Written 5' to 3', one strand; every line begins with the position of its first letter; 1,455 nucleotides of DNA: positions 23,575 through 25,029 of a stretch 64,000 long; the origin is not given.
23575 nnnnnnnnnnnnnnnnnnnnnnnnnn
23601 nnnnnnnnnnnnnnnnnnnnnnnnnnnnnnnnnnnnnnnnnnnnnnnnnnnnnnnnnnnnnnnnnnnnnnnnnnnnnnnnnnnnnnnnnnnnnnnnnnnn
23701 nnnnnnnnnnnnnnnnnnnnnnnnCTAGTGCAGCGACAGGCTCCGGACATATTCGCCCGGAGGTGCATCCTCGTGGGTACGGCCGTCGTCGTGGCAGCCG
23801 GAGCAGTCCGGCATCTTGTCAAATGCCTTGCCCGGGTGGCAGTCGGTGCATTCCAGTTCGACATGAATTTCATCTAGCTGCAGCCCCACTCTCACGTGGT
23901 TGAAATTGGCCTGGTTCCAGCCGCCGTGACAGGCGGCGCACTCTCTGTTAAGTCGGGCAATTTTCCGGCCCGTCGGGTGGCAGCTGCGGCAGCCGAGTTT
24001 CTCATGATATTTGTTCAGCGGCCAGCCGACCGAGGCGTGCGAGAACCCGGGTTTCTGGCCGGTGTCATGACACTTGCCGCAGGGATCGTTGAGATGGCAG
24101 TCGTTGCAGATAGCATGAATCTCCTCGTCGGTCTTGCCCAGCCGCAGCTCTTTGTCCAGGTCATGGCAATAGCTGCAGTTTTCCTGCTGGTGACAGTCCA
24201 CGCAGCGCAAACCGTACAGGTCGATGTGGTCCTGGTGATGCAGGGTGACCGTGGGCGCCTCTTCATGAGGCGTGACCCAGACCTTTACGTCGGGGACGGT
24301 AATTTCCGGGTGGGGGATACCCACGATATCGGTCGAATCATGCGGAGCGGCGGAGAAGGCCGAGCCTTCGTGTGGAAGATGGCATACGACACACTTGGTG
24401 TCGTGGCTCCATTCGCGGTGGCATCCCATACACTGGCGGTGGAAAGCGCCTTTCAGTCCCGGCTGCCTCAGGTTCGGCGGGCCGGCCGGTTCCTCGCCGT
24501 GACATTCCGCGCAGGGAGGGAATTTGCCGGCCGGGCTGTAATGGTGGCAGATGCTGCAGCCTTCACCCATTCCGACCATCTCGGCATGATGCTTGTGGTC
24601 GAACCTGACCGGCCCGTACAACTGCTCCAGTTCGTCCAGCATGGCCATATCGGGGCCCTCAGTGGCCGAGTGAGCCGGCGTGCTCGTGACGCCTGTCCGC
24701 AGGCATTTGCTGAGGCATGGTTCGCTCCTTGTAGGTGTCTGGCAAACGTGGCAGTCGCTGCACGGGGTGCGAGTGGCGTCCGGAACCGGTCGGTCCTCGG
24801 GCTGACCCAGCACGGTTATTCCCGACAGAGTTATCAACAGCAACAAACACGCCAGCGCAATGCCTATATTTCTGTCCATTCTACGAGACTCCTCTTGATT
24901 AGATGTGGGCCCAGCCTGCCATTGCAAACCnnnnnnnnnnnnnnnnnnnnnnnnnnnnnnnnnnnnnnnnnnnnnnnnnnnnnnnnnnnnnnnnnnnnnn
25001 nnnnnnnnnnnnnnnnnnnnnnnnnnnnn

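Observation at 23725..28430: NrfCD-type quinone module wired to two tandem 13-heme cytochromes, bracketed by two tRNA genes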

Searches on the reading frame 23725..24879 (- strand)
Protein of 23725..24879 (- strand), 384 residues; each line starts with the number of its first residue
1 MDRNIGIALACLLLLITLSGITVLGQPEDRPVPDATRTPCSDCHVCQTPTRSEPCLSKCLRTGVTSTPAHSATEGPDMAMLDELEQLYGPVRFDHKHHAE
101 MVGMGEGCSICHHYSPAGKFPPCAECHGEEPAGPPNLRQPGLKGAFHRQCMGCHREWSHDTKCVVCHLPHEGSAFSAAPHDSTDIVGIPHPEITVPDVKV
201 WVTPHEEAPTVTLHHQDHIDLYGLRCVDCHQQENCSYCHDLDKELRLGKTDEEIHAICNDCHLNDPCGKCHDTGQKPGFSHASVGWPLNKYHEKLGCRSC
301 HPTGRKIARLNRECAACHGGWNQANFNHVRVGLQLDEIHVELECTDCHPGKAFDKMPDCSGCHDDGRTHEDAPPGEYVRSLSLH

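Call 4: search_protein_families(library=pfam, proteins=[window:23725-24879:-], max_evalue=0.01)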
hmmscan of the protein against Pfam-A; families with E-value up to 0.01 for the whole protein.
window:23725-24879:- (384 aa): 1 family
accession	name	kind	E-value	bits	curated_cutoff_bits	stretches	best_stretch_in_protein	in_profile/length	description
PF14522.11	Cytochrome_C7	-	2.1e-09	37.5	24.8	2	309-364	11-67/67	Cytochrome c7 and related cytochrome c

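Call 5: search_protein_families(library=ncbifam, proteins=[window:23725-24879:-], max_evalue=0.01)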
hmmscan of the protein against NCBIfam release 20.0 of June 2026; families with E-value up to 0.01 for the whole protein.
window:23725-24879:- (384 aa): 4 families
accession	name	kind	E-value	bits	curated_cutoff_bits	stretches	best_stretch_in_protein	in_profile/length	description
NF045713.1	CxxCH_16_HmcA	equivalog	2.6e-11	42.8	400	1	96-167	466-538/541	sulfate respiration complex hexadecaheme cytochrome HmcA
NF045784.1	9HemeCytC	equivalog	9.1e-09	35.1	640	1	108-169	256-321/328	nine-heme cytochrome c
NF045722.1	c3_cytochr_TmcA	equivalog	4.5e-08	33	114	1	90-167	43-124/125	acidic tetraheme cytochrome c3 TmcA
TIGR02349.1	DnaJ_bact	equivalog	0.0009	18.7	377.2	1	290-371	139-215/354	molecular chaperone DnaJ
